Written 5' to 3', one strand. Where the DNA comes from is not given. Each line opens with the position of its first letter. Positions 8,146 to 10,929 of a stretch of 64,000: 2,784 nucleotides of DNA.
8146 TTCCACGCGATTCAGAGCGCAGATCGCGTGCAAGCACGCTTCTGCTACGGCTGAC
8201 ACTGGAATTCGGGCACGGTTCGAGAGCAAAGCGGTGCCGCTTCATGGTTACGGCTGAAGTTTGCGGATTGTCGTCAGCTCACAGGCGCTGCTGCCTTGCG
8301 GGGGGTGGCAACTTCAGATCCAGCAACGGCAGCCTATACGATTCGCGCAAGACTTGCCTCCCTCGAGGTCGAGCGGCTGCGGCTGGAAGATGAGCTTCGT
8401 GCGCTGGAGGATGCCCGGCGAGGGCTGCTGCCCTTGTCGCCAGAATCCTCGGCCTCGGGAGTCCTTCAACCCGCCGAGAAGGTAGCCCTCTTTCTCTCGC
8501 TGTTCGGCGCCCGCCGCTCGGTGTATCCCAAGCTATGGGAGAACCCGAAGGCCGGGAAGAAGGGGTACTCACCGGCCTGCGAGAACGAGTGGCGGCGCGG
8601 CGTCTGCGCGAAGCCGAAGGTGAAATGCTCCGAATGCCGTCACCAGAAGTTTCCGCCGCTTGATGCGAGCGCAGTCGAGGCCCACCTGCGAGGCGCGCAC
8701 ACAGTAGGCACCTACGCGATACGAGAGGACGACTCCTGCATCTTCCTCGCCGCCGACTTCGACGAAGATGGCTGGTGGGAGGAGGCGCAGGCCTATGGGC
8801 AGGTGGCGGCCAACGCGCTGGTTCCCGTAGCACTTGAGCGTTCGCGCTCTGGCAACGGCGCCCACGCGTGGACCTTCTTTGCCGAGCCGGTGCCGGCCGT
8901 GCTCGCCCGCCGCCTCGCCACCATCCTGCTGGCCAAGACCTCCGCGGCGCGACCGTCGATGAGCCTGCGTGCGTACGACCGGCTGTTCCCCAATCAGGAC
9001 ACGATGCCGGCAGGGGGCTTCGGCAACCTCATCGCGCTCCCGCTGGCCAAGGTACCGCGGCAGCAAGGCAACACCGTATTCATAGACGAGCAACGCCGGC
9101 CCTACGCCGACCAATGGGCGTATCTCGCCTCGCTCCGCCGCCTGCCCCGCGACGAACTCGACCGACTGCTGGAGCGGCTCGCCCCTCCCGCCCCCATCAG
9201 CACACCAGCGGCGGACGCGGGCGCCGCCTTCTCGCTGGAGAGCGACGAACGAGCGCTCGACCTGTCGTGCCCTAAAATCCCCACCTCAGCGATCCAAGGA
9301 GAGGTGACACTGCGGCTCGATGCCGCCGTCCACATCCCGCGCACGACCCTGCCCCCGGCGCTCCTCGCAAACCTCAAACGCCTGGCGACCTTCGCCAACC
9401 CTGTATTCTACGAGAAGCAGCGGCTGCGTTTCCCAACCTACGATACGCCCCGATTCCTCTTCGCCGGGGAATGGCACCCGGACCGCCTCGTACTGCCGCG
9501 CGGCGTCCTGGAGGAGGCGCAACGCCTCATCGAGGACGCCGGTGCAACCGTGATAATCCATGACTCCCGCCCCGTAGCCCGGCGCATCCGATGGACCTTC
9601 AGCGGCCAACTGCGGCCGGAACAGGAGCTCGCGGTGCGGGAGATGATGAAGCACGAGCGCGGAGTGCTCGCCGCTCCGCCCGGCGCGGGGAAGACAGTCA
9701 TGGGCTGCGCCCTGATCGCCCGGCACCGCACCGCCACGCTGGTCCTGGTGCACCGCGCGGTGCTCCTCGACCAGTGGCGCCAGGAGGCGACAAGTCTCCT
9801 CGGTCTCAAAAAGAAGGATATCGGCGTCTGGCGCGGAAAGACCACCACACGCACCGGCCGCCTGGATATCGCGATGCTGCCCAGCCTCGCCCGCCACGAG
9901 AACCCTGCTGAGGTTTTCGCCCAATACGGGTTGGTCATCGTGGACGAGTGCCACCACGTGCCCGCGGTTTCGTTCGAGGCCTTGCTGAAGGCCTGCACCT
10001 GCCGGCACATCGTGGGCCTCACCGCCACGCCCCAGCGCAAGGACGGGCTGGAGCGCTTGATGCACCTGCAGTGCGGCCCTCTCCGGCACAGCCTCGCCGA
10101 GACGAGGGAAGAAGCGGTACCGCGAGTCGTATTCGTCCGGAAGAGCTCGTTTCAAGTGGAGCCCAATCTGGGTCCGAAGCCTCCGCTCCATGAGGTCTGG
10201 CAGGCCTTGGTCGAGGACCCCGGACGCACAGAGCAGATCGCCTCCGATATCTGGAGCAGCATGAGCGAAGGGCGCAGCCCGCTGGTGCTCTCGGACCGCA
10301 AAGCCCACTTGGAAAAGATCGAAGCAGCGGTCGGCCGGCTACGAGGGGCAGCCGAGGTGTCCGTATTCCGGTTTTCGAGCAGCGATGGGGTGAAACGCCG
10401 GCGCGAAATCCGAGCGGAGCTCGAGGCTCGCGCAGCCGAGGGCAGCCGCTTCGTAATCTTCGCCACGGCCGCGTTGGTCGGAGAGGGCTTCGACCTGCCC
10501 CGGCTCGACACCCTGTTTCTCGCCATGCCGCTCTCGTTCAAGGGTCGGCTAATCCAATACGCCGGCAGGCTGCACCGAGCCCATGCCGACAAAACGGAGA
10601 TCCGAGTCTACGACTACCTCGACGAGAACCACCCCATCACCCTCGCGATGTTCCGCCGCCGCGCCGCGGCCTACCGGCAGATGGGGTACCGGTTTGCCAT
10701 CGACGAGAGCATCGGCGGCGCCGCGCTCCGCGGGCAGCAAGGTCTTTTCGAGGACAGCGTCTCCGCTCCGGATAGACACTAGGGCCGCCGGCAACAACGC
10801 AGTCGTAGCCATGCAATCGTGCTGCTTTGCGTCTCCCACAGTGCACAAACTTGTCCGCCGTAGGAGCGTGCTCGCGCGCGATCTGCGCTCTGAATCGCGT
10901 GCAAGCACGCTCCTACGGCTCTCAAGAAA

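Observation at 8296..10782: Stand-alone AEP primase-polymerase / SF2 helicase fusion: candidate single-gene conflict (defence) module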

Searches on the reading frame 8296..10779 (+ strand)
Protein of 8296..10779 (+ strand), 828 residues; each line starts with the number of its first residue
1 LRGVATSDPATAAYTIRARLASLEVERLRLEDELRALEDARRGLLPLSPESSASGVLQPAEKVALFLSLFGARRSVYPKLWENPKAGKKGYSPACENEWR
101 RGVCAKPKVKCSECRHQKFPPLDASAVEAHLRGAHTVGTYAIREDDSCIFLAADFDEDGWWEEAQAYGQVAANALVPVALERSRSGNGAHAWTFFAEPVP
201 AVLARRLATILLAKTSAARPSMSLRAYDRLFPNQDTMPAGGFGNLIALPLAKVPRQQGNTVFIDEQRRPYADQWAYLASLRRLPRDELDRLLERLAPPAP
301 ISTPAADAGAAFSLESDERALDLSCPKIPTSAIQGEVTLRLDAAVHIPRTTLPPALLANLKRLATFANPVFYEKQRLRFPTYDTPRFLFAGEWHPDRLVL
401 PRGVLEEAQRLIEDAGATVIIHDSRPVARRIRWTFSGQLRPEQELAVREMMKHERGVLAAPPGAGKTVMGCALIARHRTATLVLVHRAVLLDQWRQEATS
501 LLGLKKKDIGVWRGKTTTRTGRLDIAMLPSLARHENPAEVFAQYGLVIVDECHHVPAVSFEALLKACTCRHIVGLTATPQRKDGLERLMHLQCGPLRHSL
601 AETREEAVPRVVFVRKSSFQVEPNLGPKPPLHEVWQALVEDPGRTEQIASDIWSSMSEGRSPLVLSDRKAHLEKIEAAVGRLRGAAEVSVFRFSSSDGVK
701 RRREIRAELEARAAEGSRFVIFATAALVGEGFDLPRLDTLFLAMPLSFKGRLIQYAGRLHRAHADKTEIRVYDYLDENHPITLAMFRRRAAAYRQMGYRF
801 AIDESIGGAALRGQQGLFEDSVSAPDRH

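Call 4: search_protein_families(library=pfam, proteins=[window:8296-10779:+], max_evalue=0.1)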
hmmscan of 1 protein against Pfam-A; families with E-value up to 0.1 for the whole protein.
window:8296-10779:+ (828 aa): 9 families
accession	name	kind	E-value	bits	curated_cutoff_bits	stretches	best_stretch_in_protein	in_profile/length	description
PF22548.2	AEP-TOTE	-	4.2e-89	298.5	27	1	61-290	1-229/230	TOTE conflict system, Archaeo-Eukaryotic Primase domain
PF04851.21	ResIII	-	3.3e-24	86.1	22.5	1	438-581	3-164/164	Type III restriction enzyme, res subunit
PF00270.35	DEAD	-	4.6e-08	33.4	26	1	441-581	2-162/167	DEAD/DEAH box helicase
PF00271.37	Helicase_C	-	0.00022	21.9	23.5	1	656-762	12-109/110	Helicase conserved C-terminal domain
PF13604.12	AAA_30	-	0.00035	20.8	27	1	438-568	1-113/191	AAA domain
PF13245.12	AAA_19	-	0.00055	20.6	25.1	1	443-570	1-117/134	AAA domain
PF13401.12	AAA_22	-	0.0015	19.3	27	1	456-566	8-107/130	AAA domain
PF13481.12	AAA_25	-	0.01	15.9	27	1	437-474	16-54/195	AAA domain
PF00176.29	SNF2-rel_dom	-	0.019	14.5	24.9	1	448-580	12-164/290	SNF2-related domain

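Call 5: search_protein_families(library=ncbifam, proteins=[window:8296-10779:+], max_evalue=0.1)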
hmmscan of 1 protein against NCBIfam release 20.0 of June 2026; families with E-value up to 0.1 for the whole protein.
window:8296-10779:+ (828 aa): 12 families
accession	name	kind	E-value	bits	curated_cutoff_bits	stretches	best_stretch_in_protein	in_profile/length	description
NF040561.1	PrimPol_Msp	equivalog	3.7e-21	75.3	200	1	121-296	158-346/515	CRISPR-associated primase-polymerase type A1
NF045503.1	repair_heli_XPB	equivalog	2e-20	72.9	610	1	438-600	183-356/548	DNA repair helicase XPB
TIGR00603.1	rad25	subfamily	3.8e-12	45.3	328.7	1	436-584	255-418/734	DNA repair helicase rad25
TIGR04095.1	dnd_restrict_1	equivalog_domain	9.6e-12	44.6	600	2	667-775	293-396/451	DNA phosphorothioation system restriction enzyme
NF053632.1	heli_RadD_YejH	equivalog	6.6e-10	37.9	720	1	438-582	2-154/573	DNA repair helicase RadD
NF046051.1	restrict_EcoAI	equivalog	4.9e-06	25.2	550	1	453-585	177-319/768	EcoAI/FtnUII family type I restriction enzme subunit R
NF042913.1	CyRepA1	equivalog_domain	0.0005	19.1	200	1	458-553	7-95/595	plasmid replication protein, CyRepA1 family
NF008729.0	PRK11747.1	equivalog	0.00091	17.8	598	0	751-773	656-678/703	ATP-dependent DNA helicase DinG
TIGR01448.2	helicase_RecD2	equivalog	0.019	13.1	500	1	426-476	304-354/713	SF1B family DNA helicase RecD2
NF041062.1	DpdE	equivalog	0.023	12.6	500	1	464-562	181-269/1048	protein DpdE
TIGR00348.1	hsdR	subfamily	0.037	12.5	284.55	0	731-776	611-656/674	HsdR family type I site-specific deoxyribonuclease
NF042964.1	phospholipD_antiphage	equivalog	0.091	11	1100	0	448-506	244-305/895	phospholipase D-like domain-containing anti-phage protein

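Call 6: search_protein_families(library=padloc, proteins=[window:8296-10779:+], max_evalue=0.1)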
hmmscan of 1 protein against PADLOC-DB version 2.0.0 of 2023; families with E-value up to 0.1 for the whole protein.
window:8296-10779:+ (828 aa): 17 families
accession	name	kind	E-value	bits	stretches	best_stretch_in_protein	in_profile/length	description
PDLC01465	PrimPol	-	2.5e-79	264.7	1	33-293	8-242/276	"CAS-I,CAS-II,CAS-III,CAS-IV,CAS-V,CAS-VI; associated"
PDLC01101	PrimPol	-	8.6e-22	75.5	2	121-292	163-335/490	adaptation polymerase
PDLC02707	PbeA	-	1.1e-14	52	2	438-582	252-416/672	PbeA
PDLC02704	PbeA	-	1.5e-12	44.9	3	673-775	548-644/682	PbeA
PDLC03659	mREase_IV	-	3.1e-10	36.6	2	446-586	232-378/945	Type IV methyl-directed restriction enzyme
PDLC03658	mREase_IV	-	2.9e-09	33.2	1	446-586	236-378/953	Type IV methyl-directed restriction enzyme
PDLC02706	PbeA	-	3.8e-09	33.7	2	542-582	394-434/722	PbeA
PDLC00659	HmaA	-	1e-07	28.2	1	441-566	107-246/1176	SNF2 helicase / DEAD-box helicase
PDLC02703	PbeA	-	0.00029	17.6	1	422-516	230-329/626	PbeA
PDLC02503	BrxHI|BrxHII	-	0.00029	17.2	0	636-740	226-320/698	BrxHI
PDLC03040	REase_I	-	0.00096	15.1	1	725-781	631-686/1029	Type I restriction enzyme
PDLC01439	typeIV_DinG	-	0.0038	14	1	440-528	17-102/575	CAS-IV-A; associated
PDLC02620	DrmD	-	0.0046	12.9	1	454-558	118-232/1060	DrmD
PDLC02621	DrmD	-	0.021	11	0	472-505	161-194/1040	DrmD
PDLC02840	DpdE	-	0.022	11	1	455-562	178-276/1091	DpdE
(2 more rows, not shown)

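Call 13: find_homologous_proteins(query=window:8296-10779:+, max_evalue=0.00001)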
Query window:8296-10779:+ (828 aa): 7997 proteins with E <= 0.00001 among 8000 candidates; the best 120 are listed.
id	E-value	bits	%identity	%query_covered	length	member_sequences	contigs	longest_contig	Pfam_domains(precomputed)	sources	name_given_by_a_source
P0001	0.0e+0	1861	100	100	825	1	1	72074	PF00270.36,PF22548.3,PF04851.22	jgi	jgi:superfamily II DNA or RNA helicase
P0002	0.0e+0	1856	100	100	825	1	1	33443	PF00270.36,PF22548.3,PF04851.22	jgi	jgi:superfamily II DNA or RNA helicase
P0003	0.0e+0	1774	100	94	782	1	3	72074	PF00270.36,PF22548.3,PF04851.22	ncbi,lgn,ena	-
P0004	0.0e+0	1769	100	94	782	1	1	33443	PF00270.36,PF22548.3,PF04851.22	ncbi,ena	-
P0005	0.0e+0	1555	83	98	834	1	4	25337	PF00270.36,PF22548.3,PF04851.22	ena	-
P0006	0.0e+0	1533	82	97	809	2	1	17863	PF00270.36,PF22548.3,PF04851.22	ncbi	-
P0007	0.0e+0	1486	79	99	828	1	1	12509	PF00270.36,PF22548.3,PF04851.22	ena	-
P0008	0.0e+0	1447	76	97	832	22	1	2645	PF00270.36,PF22548.3,PF04851.22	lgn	-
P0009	0.0e+0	1431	75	98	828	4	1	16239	PF00270.36,PF22548.3,PF04851.22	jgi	jgi:superfamily II DNA or RNA helicase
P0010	0.0e+0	1417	76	97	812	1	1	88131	PF00270.36,PF22548.3,PF04851.22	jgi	jgi:superfamily II DNA or RNA helicase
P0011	0.0e+0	1399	74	97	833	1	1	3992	PF00270.36,PF22548.3,PF04851.22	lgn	-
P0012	0.0e+0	1389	73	97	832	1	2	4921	PF00270.36,PF22548.3,PF04851.22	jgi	jgi:superfamily II DNA or RNA helicase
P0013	0.0e+0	1353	73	97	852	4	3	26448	PF00270.36,PF22548.3,PF04851.22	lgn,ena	-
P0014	0.0e+0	1350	73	97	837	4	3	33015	PF00270.36,PF22548.3,PF04851.22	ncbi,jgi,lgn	-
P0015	0.0e+0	1348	73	96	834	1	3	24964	PF00270.36,PF22548.3,PF04851.22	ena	-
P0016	0.0e+0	1319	71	98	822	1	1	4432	PF00270.36,PF22548.3,PF04851.22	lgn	-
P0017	0.0e+0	1285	68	98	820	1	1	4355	PF00270.36,PF22548.3,PF04851.22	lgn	-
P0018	0.0e+0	1277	68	95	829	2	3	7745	PF00270.36,PF22548.3,PF04851.22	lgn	-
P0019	0.0e+0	1271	68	99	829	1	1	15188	PF00270.36,PF22548.3,PF04851.22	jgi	-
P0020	0.0e+0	1267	69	93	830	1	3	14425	PF00270.36,PF22548.3,PF04851.22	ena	-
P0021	0.0e+0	1263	68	93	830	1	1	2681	PF00270.36,PF22548.3,PF04851.22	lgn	-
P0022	0.0e+0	1263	68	95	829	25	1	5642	PF00270.36,PF22548.3,PF04851.22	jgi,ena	-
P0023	0.0e+0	1262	69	93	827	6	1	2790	PF00270.36,PF22548.3,PF04851.22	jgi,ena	jgi:superfamily II DNA or RNA helicase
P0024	0.0e+0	1261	68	95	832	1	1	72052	PF00270.36,PF22548.3,PF04851.22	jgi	jgi:superfamily II DNA or RNA helicase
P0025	0.0e+0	1256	67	99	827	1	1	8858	PF00270.36,PF22548.3,PF04851.22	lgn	-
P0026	0.0e+0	1255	68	94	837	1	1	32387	PF00270.36,PF22548.3,PF04851.22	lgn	-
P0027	0.0e+0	1246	68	98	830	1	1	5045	PF00270.36,PF22548.3,PF04851.22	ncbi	ncbi:MAG: TOTE conflict system archaeo-eukaryotic primase domain-containing protein [Opitutaceae bac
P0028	0.0e+0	1241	67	94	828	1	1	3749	PF00270.36,PF22548.3,PF04851.22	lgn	-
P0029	0.0e+0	1240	67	98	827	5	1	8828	PF00270.36,PF22548.3,PF04851.22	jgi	jgi:superfamily II DNA or RNA helicase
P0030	0.0e+0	1227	67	98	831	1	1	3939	PF00270.36,PF22548.3,PF04851.22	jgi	jgi:superfamily II DNA or RNA helicase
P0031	0.0e+0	1171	68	89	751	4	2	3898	PF00270.36,PF22548.3,PF04851.22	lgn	-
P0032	0.0e+0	1144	63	96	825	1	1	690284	PF00270.36,PF22548.3,PF00271.38,PF04851.22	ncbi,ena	-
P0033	0.0e+0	1129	63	95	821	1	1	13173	PF00270.36,PF22548.3,PF00271.38,PF04851.22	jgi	-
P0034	0.0e+0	1095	63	95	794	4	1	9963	PF00270.36,PF22548.3,PF00271.38,PF04851.22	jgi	jgi:superfamily II DNA or RNA helicase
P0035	0.0e+0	1093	63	95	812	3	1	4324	PF00270.36,PF22548.3,PF00271.38,PF04851.22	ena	-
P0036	0.0e+0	1089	62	96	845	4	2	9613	PF00270.36,PF22548.3,PF00271.38,PF04851.22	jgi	jgi:superfamily II DNA or RNA helicase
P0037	0.0e+0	1086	62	95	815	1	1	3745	PF00270.36,PF22548.3,PF00271.38,PF04851.22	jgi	jgi:superfamily II DNA or RNA helicase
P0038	0.0e+0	1082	64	92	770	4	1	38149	PF00270.36,PF22548.3,PF00271.38,PF04851.22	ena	-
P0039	0.0e+0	1081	62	96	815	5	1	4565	PF00270.36,PF22548.3,PF00271.38,PF04851.22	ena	-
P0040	0.0e+0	1080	61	97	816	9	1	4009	PF00270.36,PF22548.3,PF00271.38,PF04851.22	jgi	jgi:superfamily II DNA or RNA helicase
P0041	0.0e+0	1076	62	96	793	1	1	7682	PF00270.36,PF22548.3,PF00271.38,PF04851.22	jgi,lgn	jgi:superfamily II DNA or RNA helicase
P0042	0.0e+0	1074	61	95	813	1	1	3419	PF00270.36,PF22548.3,PF04851.22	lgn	-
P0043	0.0e+0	1074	60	95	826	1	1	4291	PF00270.36,PF22548.3,PF04851.22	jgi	jgi:superfamily II DNA or RNA helicase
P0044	0.0e+0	1072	62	96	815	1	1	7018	PF00270.36,PF22548.3,PF00271.38,PF04851.22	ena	-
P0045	0.0e+0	1071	61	96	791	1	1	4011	PF00270.36,PF22548.3,PF00271.38,PF04851.22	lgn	-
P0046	0.0e+0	1071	61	96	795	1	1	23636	PF00270.36,PF22548.3,PF00271.38,PF04851.22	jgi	jgi:superfamily II DNA or RNA helicase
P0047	0.0e+0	1070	60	98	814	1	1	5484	PF00270.36,PF22548.3,PF00271.38,PF04851.22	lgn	-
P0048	0.0e+0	1070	62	95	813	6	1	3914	PF00270.36,PF22548.3,PF00271.38,PF04851.22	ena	-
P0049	0.0e+0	1069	61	95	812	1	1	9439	PF00270.36,PF22548.3,PF00271.38,PF04851.22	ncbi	ncbi:MAG: TOTE conflict system archaeo-eukaryotic primase domain-containing protein [Opitutaceae bac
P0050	0.0e+0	1069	61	96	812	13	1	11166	PF00270.36,PF22548.3,PF04851.22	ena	-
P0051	0.0e+0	1068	61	96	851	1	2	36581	PF00270.36,PF13604.13,PF22548.3,PF04851.22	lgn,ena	-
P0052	0.0e+0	1067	61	95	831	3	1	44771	PF00270.36,PF22548.3,PF00271.38,PF04851.22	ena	-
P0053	0.0e+0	1064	60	95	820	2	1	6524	PF00270.36,PF22548.3,PF00271.38,PF04851.22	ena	-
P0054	0.0e+0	1064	60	96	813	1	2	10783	PF00270.36,PF22548.3,PF13401.13,PF04851.22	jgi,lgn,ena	jgi:superfamily II DNA or RNA helicase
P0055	0.0e+0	1064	61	97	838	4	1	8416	PF00270.36,PF22548.3,PF04851.22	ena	-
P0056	0.0e+0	1063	60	96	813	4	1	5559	PF00270.36,PF22548.3,PF13401.13,PF04851.22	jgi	jgi:superfamily II DNA or RNA helicase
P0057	0.0e+0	1062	60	95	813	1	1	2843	PF00270.36,PF22548.3,PF04851.22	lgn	-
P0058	0.0e+0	1062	62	94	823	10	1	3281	PF00270.36,PF22548.3,PF04851.22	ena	-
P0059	0.0e+0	1061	58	97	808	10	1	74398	PF00270.36,PF22548.3,PF00271.38,PF04851.22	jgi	jgi:superfamily II DNA or RNA helicase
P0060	0.0e+0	1060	61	95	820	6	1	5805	PF00270.36,PF22548.3,PF00271.38,PF04851.22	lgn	-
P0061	0.0e+0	1058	60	96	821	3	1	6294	PF00270.36,PF22548.3,PF00271.38,PF04851.22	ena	-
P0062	0.0e+0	1057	60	95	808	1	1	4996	PF00270.36,PF22548.3,PF04851.22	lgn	-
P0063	0.0e+0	1057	59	96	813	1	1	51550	PF00270.36,PF22548.3,PF04851.22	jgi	-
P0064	0.0e+0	1057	60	95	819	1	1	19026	PF00270.36,PF22548.3,PF00271.38,PF04851.22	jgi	jgi:superfamily II DNA or RNA helicase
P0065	0.0e+0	1057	60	95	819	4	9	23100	PF00270.36,PF22548.3,PF00271.38,PF04851.22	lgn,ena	-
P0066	0.0e+0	1055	60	96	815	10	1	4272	PF00270.36,PF22548.3,PF00271.38,PF04851.22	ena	-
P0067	0.0e+0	1052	59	96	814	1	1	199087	PF00270.36,PF22548.3,PF04851.22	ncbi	-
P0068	0.0e+0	1051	60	95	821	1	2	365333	PF00270.36,PF22548.3,PF00271.38,PF04851.22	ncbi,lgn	-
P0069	0.0e+0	1050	60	96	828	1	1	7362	PF00270.36,PF22548.3,PF04851.22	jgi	jgi:superfamily II DNA or RNA helicase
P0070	0.0e+0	1050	60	96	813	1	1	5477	PF00270.36,PF22548.3,PF00271.38,PF04851.22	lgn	-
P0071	0.0e+0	1049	59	97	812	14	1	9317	PF00270.36,PF22548.3,PF00271.38,PF04851.22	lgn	-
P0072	0.0e+0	1048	60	95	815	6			PF00270.36,PF22548.3,PF00271.38,PF04851.22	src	-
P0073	0.0e+0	1047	60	96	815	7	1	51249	PF00270.36,PF22548.3,PF00271.38,PF04851.22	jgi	jgi:superfamily II DNA or RNA helicase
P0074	0.0e+0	1045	58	95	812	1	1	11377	PF00270.36,PF22548.3,PF00271.38,PF04851.22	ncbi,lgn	-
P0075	0.0e+0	1045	61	90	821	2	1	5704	PF00270.36,PF22548.3,PF04851.22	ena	-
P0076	0.0e+0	1045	60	96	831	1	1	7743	PF00270.36,PF22548.3,PF04851.22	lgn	-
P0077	0.0e+0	1044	60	95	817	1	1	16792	PF00270.36,PF22548.3,PF04851.22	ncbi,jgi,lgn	jgi:superfamily II DNA or RNA helicase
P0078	0.0e+0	1043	59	96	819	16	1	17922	PF00270.36,PF22548.3,PF00271.38,PF04851.22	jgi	-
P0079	0.0e+0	1043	60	96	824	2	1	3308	PF00270.36,PF22548.3,PF00271.38,PF04851.22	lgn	-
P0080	0.0e+0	1042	60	95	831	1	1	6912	PF00270.36,PF22548.3,PF00271.38,PF04851.22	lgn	-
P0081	0.0e+0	1042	62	92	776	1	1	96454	PF00270.36,PF22548.3,PF00271.38,PF04851.22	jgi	-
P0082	0.0e+0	1041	61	96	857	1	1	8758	PF00270.36,PF22548.3,PF00271.38,PF04851.22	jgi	jgi:superfamily II DNA or RNA helicase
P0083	0.0e+0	1040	59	96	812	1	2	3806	PF00270.36,PF22548.3,PF00271.38,PF04851.22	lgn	-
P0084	0.0e+0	1038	59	95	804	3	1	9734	PF00270.36,PF22548.3,PF00271.38,PF04851.22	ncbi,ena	-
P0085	0.0e+0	1037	62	90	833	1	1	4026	PF00270.36,PF22548.3,PF00271.38,PF04851.22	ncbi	-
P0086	0.0e+0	1037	59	95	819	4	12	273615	PF00270.36,PF22548.3,PF00271.38,PF04851.22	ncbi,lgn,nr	ncbi:MAG: DEAD/DEAH box helicase family protein [Opitutaceae bacterium]|nr:DEAD/DEAH box helicase fa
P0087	0.0e+0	1037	60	95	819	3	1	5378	PF00270.36,PF22548.3,PF00271.38,PF04851.22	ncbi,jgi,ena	jgi:superfamily II DNA or RNA helicase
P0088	0.0e+0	1035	58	96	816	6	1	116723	PF00270.36,PF22548.3,PF04851.22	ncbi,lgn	-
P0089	0.0e+0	1035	58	96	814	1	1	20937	PF00270.36,PF22548.3,PF04851.22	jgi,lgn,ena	-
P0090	0.0e+0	1035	59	95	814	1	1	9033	PF00270.36,PF22548.3,PF00271.38,PF04851.22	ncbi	ncbi:MAG: DEAD/DEAH box helicase family protein [Opitutaceae bacterium]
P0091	0.0e+0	1033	58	98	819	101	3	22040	PF00270.36,PF22548.3,PF00271.38,PF04851.22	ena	-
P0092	0.0e+0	1033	60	96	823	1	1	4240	PF00270.36,PF13604.13,PF22548.3,PF00271.38,PF04851.22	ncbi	-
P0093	0.0e+0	1033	59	97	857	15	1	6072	PF00270.36,PF22548.3,PF00271.38,PF04851.22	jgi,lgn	jgi:superfamily II DNA or RNA helicase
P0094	0.0e+0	1030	59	96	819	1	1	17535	PF00270.36,PF22548.3,PF00271.38,PF04851.22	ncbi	-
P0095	0.0e+0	1030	60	90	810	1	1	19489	PF00270.36,PF22548.3,PF00271.38,PF04851.22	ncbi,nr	ncbi:MAG: hypothetical protein C0502_03425 [Opitutus sp.]|nr:hypothetical protein [Opitutus sp.]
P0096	0.0e+0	1030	61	96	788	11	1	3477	PF00270.36,PF22548.3,PF04851.22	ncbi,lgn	-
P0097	0.0e+0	1029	58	96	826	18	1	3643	PF00270.36,PF22548.3,PF00271.38,PF04851.22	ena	-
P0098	0.0e+0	1029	59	96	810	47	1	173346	PF00270.36,PF22548.3,PF00271.38,PF04851.22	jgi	-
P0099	0.0e+0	1028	60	96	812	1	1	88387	PF00270.36,PF22548.3,PF00271.38,PF04851.22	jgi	jgi:superfamily II DNA or RNA helicase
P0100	0.0e+0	1028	58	96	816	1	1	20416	PF00270.36,PF22548.3,PF00271.38,PF04851.22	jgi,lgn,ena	-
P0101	0.0e+0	1028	59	95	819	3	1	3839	PF00270.36,PF22548.3,PF00271.38,PF04851.22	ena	-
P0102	0.0e+0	1027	59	95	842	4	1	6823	PF00270.36,PF22548.3,PF00271.38,PF04851.22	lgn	-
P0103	0.0e+0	1027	60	95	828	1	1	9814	PF00270.36,PF22548.3,PF04851.22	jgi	jgi:superfamily II DNA or RNA helicase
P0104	0.0e+0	1026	58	98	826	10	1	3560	PF00270.36,PF22548.3,PF00271.38,PF04851.22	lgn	-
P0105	0.0e+0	1025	58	96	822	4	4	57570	PF00270.36,PF22548.3,PF00271.38,PF04851.22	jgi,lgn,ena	-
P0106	0.0e+0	1024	57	96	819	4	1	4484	PF00270.36,PF22548.3,PF04851.22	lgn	-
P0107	0.0e+0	1024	59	95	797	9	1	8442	PF00270.36,PF22548.3,PF00271.38,PF04851.22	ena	-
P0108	0.0e+0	1024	59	95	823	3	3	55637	PF00270.36,PF22548.3,PF00271.38,PF04851.22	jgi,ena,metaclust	metaclust:\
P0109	0.0e+0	1023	61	89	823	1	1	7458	PF00270.36,PF22548.3,PF04851.22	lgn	-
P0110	0.0e+0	1023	58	96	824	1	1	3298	PF00270.36,PF22548.3,PF00271.38,PF04851.22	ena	-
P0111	0.0e+0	1023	58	97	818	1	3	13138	PF00270.36,PF22548.3,PF00271.38,PF04851.22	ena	-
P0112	0.0e+0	1022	56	96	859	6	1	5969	PF00270.36,PF22548.3,PF13401.13,PF04851.22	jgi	-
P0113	0.0e+0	1021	58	95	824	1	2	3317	PF00270.36,PF22548.3,PF00271.38,PF04851.22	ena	-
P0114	0.0e+0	1021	58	95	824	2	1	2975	PF00270.36,PF22548.3,PF00271.38,PF04851.22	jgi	jgi:superfamily II DNA or RNA helicase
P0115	0.0e+0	1020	58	95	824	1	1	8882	PF00270.36,PF22548.3,PF00271.38,PF04851.22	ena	-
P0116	0.0e+0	1020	58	95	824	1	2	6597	PF00270.36,PF22548.3,PF00271.38,PF04851.22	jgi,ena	jgi:superfamily II DNA or RNA helicase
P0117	0.0e+0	1019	58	97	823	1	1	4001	PF00270.36,PF22548.3,PF00271.38,PF04851.22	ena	-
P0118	0.0e+0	1018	58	97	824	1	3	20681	PF00270.36,PF22548.3,PF00271.38,PF04851.22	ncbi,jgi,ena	jgi:superfamily II DNA or RNA helicase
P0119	0.0e+0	1018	58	95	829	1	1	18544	PF00270.36,PF22548.3,PF00271.38,PF04851.22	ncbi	-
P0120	0.0e+0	1018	57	96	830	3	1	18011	PF00270.36,PF22548.3,PF00271.38,PF04851.22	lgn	-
